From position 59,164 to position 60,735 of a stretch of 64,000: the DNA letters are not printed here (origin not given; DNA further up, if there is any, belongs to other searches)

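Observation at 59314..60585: Gene fusion of an EamA/DMT transporter with a riboflavin kinase domain: candidate coupled riboflavin uptake and phosphorylation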

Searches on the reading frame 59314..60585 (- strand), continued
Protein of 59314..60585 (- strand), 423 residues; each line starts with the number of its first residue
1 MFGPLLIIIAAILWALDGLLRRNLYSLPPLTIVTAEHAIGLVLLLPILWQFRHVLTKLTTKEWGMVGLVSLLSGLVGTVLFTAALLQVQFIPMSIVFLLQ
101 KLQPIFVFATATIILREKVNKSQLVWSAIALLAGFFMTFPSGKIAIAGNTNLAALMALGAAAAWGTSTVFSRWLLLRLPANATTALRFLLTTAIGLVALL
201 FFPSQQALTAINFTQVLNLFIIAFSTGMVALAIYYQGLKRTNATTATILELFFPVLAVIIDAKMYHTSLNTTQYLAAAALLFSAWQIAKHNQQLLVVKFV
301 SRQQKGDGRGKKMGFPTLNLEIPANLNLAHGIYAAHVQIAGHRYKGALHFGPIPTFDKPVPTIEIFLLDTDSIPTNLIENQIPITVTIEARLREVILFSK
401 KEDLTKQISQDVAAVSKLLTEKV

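Call 26: fold_search(model_id=the predicted structure, library=pdb)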
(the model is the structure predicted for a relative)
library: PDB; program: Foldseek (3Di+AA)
matches with E <= 10: 580; with E <= 0.001: 54
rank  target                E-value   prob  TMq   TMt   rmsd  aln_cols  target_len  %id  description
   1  7paf_A                1.8e-08  1.00  0.52  0.77   4.3       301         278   20  Streptococcus pneumoniae choline importer LicB in lipid nanodiscs (released 2022-03-16)
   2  5i20_A                2.4e-08  1.00  0.55  0.77   4.0       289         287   17  Crystal structure of protein (released 2016-06-01)
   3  5i20_E                5.8e-08  1.00  0.55  0.76   4.4       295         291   17  Crystal structure of protein (released 2016-06-01)
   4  5i20_C                1.0e-07  1.00  0.55  0.78   4.2       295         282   17  Crystal structure of protein (released 2016-06-01)
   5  5i20_D                1.0e-07  1.00  0.54  0.78   4.2       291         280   17  Crystal structure of protein (released 2016-06-01)
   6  5i20_B                2.0e-07  1.00  0.55  0.79   3.8       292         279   16  Crystal structure of protein (released 2016-06-01)
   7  5y78_A                5.8e-07  1.00  0.48  0.63   5.7       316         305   14  Crystal structure of the triose-phosphate/phosphate translocator in complex with inorganic phosphate (released 2017-10-04)
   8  7b0k                  1.7e-06  1.00  0.51  0.81   3.8       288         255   19  Streptococcus pneumoniae LicB bound to choline (released 2022-03-16)
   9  6i1r_A                2.4e-06  1.00  0.50  0.65   5.6       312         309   14  Crystal structure of CMP bound CST in an outward facing conformation (released 2019-06-05)
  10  6oh3                  2.6e-06  1.00  0.54  0.73   4.5       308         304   14  X-ray crystal structure of the mouse CMP-sialic acid transporter in complex with CMP-sialic acid, by lipidic cubic phase (released 2019-04-24)
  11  6i1r_B                3.2e-06  1.00  0.50  0.65   5.6       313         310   14  Crystal structure of CMP bound CST in an outward facing conformation (released 2019-06-05)
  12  9i20_A                3.4e-06  1.00  0.49  0.67   5.0       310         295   16  Cryo-EM structure of human SLC35B1 with ADP (released 2025-05-21)
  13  3op1_B                4.0e-06  1.00  0.26  0.35   4.5       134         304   21  Crystal Structure of Macrolide-efflux Protein SP_1110 from Streptococcus pneumoniae (released 2010-09-29)
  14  9gs5_A                5.0e-06  1.00  0.55  0.77   3.9       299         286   15  Cryo-EM structure of human SLC35B1-E33A variant with ADP in outward facing conformation (released 2025-05-21)
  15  6xbo                  6.5e-06  1.00  0.53  0.68   5.4       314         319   13  X-ray crystal structure of the mouse CMP-Sialic acid transporter in complex with 5-methyl CMP (released 2021-06-09)
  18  1q9s                  1.9e-05  1.00  0.27  0.72   2.4       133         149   23  Crystal structure of riboflavin kinase with ternary product complex (released 2003-12-16)
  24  5a8a_A                6.0e-05  1.00  0.28  0.72   2.0       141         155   27  Crystal structure of the riboflavin kinase module of FAD synthetase from Corynebacterium ammoniagenes in complex with  (released 2015-12-09)
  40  1n06_B                2.0e-04  1.00  0.24  0.62   3.3       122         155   19  Crystal Structure of Schizosaccharomyces pombe Riboflavin Kinase Reveals a Novel ATP and Riboflavin Binding Fold (released 2003-02-25)
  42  1nb0                  2.6e-04  1.00  0.25  0.67   3.9       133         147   23  Crystal Structure of Human Riboflavin Kinase (released 2003-03-11)
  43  5a8a_B                2.8e-04  1.00  0.28  0.73   2.0       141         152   27  Crystal structure of the riboflavin kinase module of FAD synthetase from Corynebacterium ammoniagenes in complex with  (released 2015-12-09)
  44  1n06_A                3.0e-04  1.00  0.24  0.62   3.2       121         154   18  Crystal Structure of Schizosaccharomyces pombe Riboflavin Kinase Reveals a Novel ATP and Riboflavin Binding Fold (released 2003-02-25)
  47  5i20_F                4.0e-04  1.00  0.39  0.68   5.6       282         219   16  Crystal structure of protein (released 2016-06-01)
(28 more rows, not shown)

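Call 29: search_protein_families(library=pfam, proteins=[L062:4588-5967:+, L067:7992-10592:-, L074:2599-2952:+, L026:11693-12997:+, L026:7279-8754:+, L043:165-1139:+, L062:2153-3556:-, L058:9822-10544:-, L044:11239-11991:+, L041:2132-3670:+], max_evalue=0.001)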
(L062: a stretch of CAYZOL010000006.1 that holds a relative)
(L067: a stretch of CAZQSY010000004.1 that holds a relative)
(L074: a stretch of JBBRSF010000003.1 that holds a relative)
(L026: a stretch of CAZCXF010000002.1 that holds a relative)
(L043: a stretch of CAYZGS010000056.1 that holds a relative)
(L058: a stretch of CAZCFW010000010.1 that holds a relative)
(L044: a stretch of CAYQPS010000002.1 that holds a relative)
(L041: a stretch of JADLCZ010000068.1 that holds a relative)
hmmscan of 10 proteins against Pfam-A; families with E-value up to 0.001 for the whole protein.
L062:4588-5967:+ (460 aa): 2 families
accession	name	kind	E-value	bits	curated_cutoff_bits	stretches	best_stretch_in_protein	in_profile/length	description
PF00152.25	tRNA-synt_2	-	8.6e-78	261.9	25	1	133-447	3-307/308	tRNA synthetases class II (D, K and N)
PF01336.31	tRNA_anti-codon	-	1.2e-16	60.9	27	1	29-113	1-75/75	OB-fold nucleic acid binding domain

L067:7992-10592:- (867 aa): 3 families
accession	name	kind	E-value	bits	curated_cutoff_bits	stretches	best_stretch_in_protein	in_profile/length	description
PF01433.26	Peptidase_M1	-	5.7e-89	297.9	27.7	1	234-451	1-218/218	Peptidase family M1 domain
PF11838.14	ERAP1_C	-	3.4e-79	267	38.2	1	533-845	1-317/318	ERAP1-like C-terminal domain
PF17900.6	Peptidase_M1_N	-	7.3e-50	170.1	25.8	1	18-199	2-186/186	Peptidase M1 N-terminal domain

L074:2599-2952:+ (118 aa): 1 family
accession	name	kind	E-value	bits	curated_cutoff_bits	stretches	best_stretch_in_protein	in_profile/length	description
PF01329.24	Pterin_4a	-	2.9e-30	104.7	26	1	25-114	2-90/91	Pterin 4 alpha carbinolamine dehydratase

L026:11693-12997:+ (435 aa): 6 families
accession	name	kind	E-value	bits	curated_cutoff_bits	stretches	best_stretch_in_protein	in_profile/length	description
PF13365.12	Trypsin_2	-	1.9e-34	119.9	27.6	1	151-293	1-144/144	Trypsin-like peptidase domain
PF00089.32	Trypsin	-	2.1e-18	67.4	20.6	1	152-315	28-218/220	Trypsin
PF13180.12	PDZ_2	-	5.7e-11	43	27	1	347-426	12-78/80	PDZ domain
PF17820.7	PDZ_6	-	6.3e-10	39.1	27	1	366-405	4-46/54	PDZ domain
PF10459.15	Peptidase_S46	-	0.00012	21.4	22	0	271-294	627-650/698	Peptidase S46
PF00595.29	PDZ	-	0.00038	21.2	23.2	1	367-394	32-59/81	PDZ domain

L026:7279-8754:+ (492 aa): 23 families
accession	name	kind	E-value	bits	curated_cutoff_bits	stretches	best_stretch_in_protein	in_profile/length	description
PF00005.33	ABC_tran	-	1.6e-47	162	25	2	26-161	1-137/137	ABC transporter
PF13304.12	AAA_21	-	4.1e-19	70.2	27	2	403-479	221-303/304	AAA domain, putative AbiEii toxin, Type IV TA system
PF02463.25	SMC_N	-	1.2e-09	38.4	40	0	132-195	136-205/220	RecF/RecN/SMC N terminal domain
PF13555.12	AAA_29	-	2.4e-09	37.3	27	0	30-62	16-48/61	P-loop containing region of AAA domain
PF13401.12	AAA_22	-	1.7e-07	32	27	0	327-445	5-92/130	AAA domain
PF13476.12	AAA_23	-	2.8e-07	31.8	27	0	40-273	23-164/201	AAA domain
PF03266.21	NTPase_1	-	3.1e-07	30.8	23.9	1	329-382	1-54/168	NTPase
PF20720.3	nSTAND3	-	4.2e-07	30.2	27.2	1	320-353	10-43/155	Novel STAND NTPase 3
PF13191.12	AAA_16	-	6e-07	30.6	32.6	0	328-368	25-68/167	AAA ATPase domain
PF03193.22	RsgA_GTPase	-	6.7e-07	29.7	30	0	318-350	98-129/174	RsgA GTPase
PF05729.18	NACHT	-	4.1e-06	27.2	26.7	0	330-365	3-38/167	NACHT domain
PF12775.13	AAA_7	-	2.3e-05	24.4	25.8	0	321-361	27-67/181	P-loop containing dynein motor region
PF24883.2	NPHP3_N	-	6.1e-05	23.7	24.8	0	326-371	21-61/164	Nephrocystin 3, N-terminal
PF00004.35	AAA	-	0.00025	21.9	21.2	0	330-351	1-22/131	ATPase family associated with various cellular activities (AAA)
PF01926.29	MMR_HSR1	-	0.00026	21.5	21.9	0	38-68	1-30/113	50S ribosome-binding GTPase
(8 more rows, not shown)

L043:165-1139:+ (325 aa): 1 family
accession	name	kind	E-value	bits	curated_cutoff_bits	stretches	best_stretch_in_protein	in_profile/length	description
PF00579.31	tRNA-synt_1b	-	3.8e-60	204.1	21.1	1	15-286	7-282/292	tRNA synthetases class I (W and Y)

L062:2153-3556:- (468 aa): 5 families
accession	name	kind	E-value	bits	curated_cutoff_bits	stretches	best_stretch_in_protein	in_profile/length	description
PF03796.21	DnaB_C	-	3.9e-98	328.3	27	1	192-446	1-254/255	DnaB-like helicase C terminal domain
PF00772.26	DnaB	-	1.3e-34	118.7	23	1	16-116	2-102/103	DnaB-like helicase N terminal domain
PF13481.12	AAA_25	-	3.1e-13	50.2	27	1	192-371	14-190/195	AAA domain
PF06745.19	ATPase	-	0.00014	21.8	26.6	1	193-357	1-154/231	KaiC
PF20720.3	nSTAND3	-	0.00058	20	27.2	0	202-360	9-129/155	Novel STAND NTPase 3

L058:9822-10544:- (241 aa): 2 families
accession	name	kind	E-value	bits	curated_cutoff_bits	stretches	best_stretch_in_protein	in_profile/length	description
PF00849.27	PseudoU_synth_2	-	1e-17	65.2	26.8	1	71-196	2-152/152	RNA pseudouridylate synthase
PF01479.30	S4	-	6.9e-06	26.1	22.8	1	14-58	2-48/48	S4 domain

L044:11239-11991:+ (251 aa): 1 family
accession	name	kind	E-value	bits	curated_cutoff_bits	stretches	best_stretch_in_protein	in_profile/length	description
PF02616.19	SMC_ScpA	-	1.1e-15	58.7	24.6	2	33-111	1-80/232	Segregation and condensation protein ScpA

L041:2132-3670:+ (513 aa): 3 families
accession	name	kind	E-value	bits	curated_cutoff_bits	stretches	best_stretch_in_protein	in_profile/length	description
PF00270.35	DEAD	-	2.1e-47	161.4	26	1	195-359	1-166/167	DEAD/DEAH box helicase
PF00271.37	Helicase_C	-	5.4e-33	114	23.5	1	394-502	1-109/110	Helicase conserved C-terminal domain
PF04851.21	ResIII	-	1.6e-08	35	22.5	1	193-336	3-146/164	Type III restriction enzyme, res subunit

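Call 44: list_cluster_members(proteins=[P0001, P0002])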
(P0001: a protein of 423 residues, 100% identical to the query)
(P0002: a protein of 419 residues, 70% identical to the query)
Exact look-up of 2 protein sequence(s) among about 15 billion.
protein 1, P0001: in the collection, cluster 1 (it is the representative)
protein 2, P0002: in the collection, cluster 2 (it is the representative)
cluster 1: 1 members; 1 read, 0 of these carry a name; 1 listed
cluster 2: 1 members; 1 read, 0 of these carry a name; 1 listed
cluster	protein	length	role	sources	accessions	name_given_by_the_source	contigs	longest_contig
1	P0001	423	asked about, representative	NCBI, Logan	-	-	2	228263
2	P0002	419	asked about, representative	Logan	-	-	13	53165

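Call 45: find_encoding_contigs(protein=P0001, flank=10000, max_places=3)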
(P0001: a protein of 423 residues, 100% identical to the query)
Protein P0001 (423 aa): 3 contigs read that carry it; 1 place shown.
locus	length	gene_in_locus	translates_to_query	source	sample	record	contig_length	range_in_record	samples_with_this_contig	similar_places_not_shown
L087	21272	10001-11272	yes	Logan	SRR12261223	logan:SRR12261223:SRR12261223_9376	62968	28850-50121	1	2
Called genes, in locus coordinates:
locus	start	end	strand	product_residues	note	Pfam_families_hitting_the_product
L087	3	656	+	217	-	PF18904:DUF5660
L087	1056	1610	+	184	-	PF05198:IF3_N, PF00707:IF3_C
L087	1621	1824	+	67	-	PF01632:Ribosomal_L35p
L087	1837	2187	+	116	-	PF00453:Ribosomal_L20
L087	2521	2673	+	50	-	-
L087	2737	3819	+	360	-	PF02912:Phe_tRNA-synt_N, PF01409:tRNA-synt_2d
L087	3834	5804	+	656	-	PF03483:B3_4, PF03484:B5, PF17759:tRNA_synthFbeta, PF03147:FDX-ACB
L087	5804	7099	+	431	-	PF04932:Wzy_C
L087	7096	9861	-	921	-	PF00912:Transgly, PF00905:Transpeptidase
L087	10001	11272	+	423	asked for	PF00892:EamA, PF01687:Flavokinase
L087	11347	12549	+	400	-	PF00579:tRNA-synt_1b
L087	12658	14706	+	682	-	PF17191:RecG_wedge, PF01336:tRNA_anti-codon (weak), PF00270:DEAD, PF04851:ResIII, PF00271:Helicase_C, PF22590:Cas3-like_C_2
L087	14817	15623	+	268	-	-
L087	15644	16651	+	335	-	PF11104:PilM_2, PF25216:Volactin, PF14450:FtsA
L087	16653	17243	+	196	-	-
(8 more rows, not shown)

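Call 67: search_protein_representatives(protein=window:59314-60585:-)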
Query: 423 residues. Proteins with E-value up to 0.001 (for the whole library): 5067; up to 1e-10: 736; up to 1e-30: 82. The best 150 are listed.
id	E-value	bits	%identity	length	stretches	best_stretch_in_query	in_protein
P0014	6.1e-113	394.5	48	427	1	2-420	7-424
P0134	2.1e-89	317.0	42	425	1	4-420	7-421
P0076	3.8e-88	312.9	47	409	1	2-414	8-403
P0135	1.3e-86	307.8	43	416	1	3-419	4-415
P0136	2.0e-73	264.4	48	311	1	2-291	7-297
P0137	4.8e-72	259.9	47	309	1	3-295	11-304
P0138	2.7e-68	247.5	49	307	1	6-290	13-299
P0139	2.8e-67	244.2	49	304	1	3-289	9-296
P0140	8.7e-67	242.6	39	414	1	1-359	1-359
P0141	1.6e-63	231.8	37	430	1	3-419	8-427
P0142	8.7e-63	229.4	44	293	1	132-416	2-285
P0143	1.2e-62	228.9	51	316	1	5-289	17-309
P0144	1.4e-61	225.4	50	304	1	5-290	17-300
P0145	6.8e-61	223.2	45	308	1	2-288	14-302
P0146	1.2e-60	222.3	48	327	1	5-292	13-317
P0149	1.1e-59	219.1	35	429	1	4-413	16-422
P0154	1.2e-53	199.4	44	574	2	3-147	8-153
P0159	2.4e-49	185.1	34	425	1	2-415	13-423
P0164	1.9e-42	162.4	32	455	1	3-412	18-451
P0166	3.1e-42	161.7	32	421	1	3-416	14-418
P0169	1.4e-40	156.3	35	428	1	3-311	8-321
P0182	4.3e-36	141.5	36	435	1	2-346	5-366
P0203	4.5e-32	128.3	28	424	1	3-413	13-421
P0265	7.8e-27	111.0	29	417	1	3-418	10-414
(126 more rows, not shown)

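Call 68: search_protein_families(library=pfam, proteins=[P0203, P0265, P0164, P0166, P0159, P0149, P0169, P0182, P0154, P0140], max_evalue=0.0001)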
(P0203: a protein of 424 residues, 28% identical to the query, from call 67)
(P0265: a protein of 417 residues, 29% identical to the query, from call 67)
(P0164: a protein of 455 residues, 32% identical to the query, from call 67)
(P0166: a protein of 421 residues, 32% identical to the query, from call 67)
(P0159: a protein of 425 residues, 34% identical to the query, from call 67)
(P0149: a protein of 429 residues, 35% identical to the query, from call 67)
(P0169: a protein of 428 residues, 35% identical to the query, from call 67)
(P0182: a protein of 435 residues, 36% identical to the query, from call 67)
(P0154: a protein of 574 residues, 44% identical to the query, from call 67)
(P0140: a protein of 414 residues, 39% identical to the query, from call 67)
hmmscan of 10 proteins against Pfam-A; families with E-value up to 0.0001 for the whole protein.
P0203 (424 aa): 2 families
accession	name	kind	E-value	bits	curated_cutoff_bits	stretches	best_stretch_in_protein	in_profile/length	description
PF00892.27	EamA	-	2.7e-30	105.8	28.2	2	168-303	3-134/135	EamA-like transporter family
PF01687.23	Flavokinase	-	3.5e-22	79.4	19.6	1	314-423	7-120/124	Riboflavin kinase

P0265 (417 aa): 2 families
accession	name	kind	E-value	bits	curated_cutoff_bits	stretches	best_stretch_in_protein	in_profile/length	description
PF00892.27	EamA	-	3.4e-38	131.4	28.2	2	162-293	4-133/135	EamA-like transporter family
PF01687.23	Flavokinase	-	2.7e-21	76.5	19.6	1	298-414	3-123/124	Riboflavin kinase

P0164 (455 aa): 2 families
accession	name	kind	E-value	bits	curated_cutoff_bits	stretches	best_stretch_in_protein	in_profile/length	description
PF00892.27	EamA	-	4.7e-24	85.6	28.2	2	187-318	4-131/135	EamA-like transporter family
PF01687.23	Flavokinase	-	1.9e-16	60.8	19.6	1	331-453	6-119/124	Riboflavin kinase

P0166 (421 aa): 2 families
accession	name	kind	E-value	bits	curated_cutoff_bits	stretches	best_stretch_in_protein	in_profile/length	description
PF00892.27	EamA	-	2.9e-31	109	28.2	2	169-299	5-133/135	EamA-like transporter family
PF01687.23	Flavokinase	-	7.2e-25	88.1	19.6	1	303-421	2-124/124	Riboflavin kinase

P0159 (425 aa): 2 families
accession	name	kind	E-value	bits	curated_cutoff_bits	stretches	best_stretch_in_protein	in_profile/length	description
PF00892.27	EamA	-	4.2e-32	111.7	28.2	2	168-304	2-134/135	EamA-like transporter family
PF01687.23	Flavokinase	-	8.2e-24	84.6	19.6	1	321-424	14-121/124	Riboflavin kinase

P0149 (429 aa): 2 families
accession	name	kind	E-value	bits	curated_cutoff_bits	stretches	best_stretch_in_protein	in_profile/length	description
PF00892.27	EamA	-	1.5e-29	103.4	28.2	2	170-299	3-128/135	EamA-like transporter family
PF01687.23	Flavokinase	-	9.2e-23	81.3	19.6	1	314-426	6-122/124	Riboflavin kinase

P0169 (428 aa): 2 families
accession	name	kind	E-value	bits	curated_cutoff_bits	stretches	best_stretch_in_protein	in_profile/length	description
PF00892.27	EamA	-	6.5e-33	114.3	28.2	2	163-298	3-134/135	EamA-like transporter family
PF01982.22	CTP-dep_RFKase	-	3.3e-29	101.7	25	1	315-425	3-121/121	Domain of unknown function DUF120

P0182 (435 aa): 2 families
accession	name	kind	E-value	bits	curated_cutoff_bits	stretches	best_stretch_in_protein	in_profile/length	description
PF00892.27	EamA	-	3.8e-35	121.5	28.2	2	8-139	5-134/135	EamA-like transporter family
PF01687.23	Flavokinase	-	6.2e-23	81.8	19.6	1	317-430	6-121/124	Riboflavin kinase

P0154 (574 aa): 4 families
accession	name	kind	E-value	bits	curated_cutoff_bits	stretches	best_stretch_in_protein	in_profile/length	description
PF00892.27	EamA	-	3.2e-31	108.8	28.2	2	178-310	3-131/135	EamA-like transporter family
PF12710.13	HAD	-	7.2e-15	56.3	27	1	332-518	1-189/189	haloacid dehalogenase-like hydrolase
PF00702.32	Hydrolase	-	1.6e-09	38.9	26.4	1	330-521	2-191/191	haloacid dehalogenase-like hydrolase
PF08282.18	Hydrolase_3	-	1.4e-05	25.4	20.9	0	500-538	202-240/255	haloacid dehalogenase-like hydrolase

P0140 (414 aa): 2 families
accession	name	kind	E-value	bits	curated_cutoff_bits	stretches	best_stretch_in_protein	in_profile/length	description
PF00892.27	EamA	-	9.6e-32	110.5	28.2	2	155-287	3-131/135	EamA-like transporter family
PF01687.23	Flavokinase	-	3.3e-26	92.4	19.6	1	294-412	3-122/124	Riboflavin kinase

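Call 69: find_encoding_contigs(protein=P0169, flank=8000, max_places=4)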
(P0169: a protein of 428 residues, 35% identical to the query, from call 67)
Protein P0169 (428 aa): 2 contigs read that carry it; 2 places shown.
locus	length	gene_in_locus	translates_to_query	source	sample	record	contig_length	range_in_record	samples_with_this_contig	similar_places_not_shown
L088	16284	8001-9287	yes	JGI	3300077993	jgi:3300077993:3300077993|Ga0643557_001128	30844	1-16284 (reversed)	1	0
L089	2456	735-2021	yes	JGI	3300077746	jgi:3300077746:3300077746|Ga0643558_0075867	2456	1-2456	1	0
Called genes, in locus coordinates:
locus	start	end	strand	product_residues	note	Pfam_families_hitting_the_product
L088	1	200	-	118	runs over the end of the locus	PF01900:RNase_P_Rpp14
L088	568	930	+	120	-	PF01797:Y1_Tnp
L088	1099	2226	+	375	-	PF02274:ADI, PF19420:DDAH_eukar (faint)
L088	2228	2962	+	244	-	-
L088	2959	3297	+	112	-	-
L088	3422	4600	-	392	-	PF00206:Lyase_1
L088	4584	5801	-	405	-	PF00764:Arginosuc_synth, PF20979:Arginosuc_syn_C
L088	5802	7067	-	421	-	PF00696:AA_kinase, PF04768:NAT, PF13673:Acetyltransf_10 (weak)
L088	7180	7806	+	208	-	-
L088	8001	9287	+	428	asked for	PF00892:EamA, PF01982:CTP-dep_RFKase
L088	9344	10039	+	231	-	-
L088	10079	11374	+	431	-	-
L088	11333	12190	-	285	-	PF01048:PNP_UDP_1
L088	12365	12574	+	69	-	PF13396:PLDc_N (weak)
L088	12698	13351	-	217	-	PF01966:HD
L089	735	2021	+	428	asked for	PF00892:EamA, PF01982:CTP-dep_RFKase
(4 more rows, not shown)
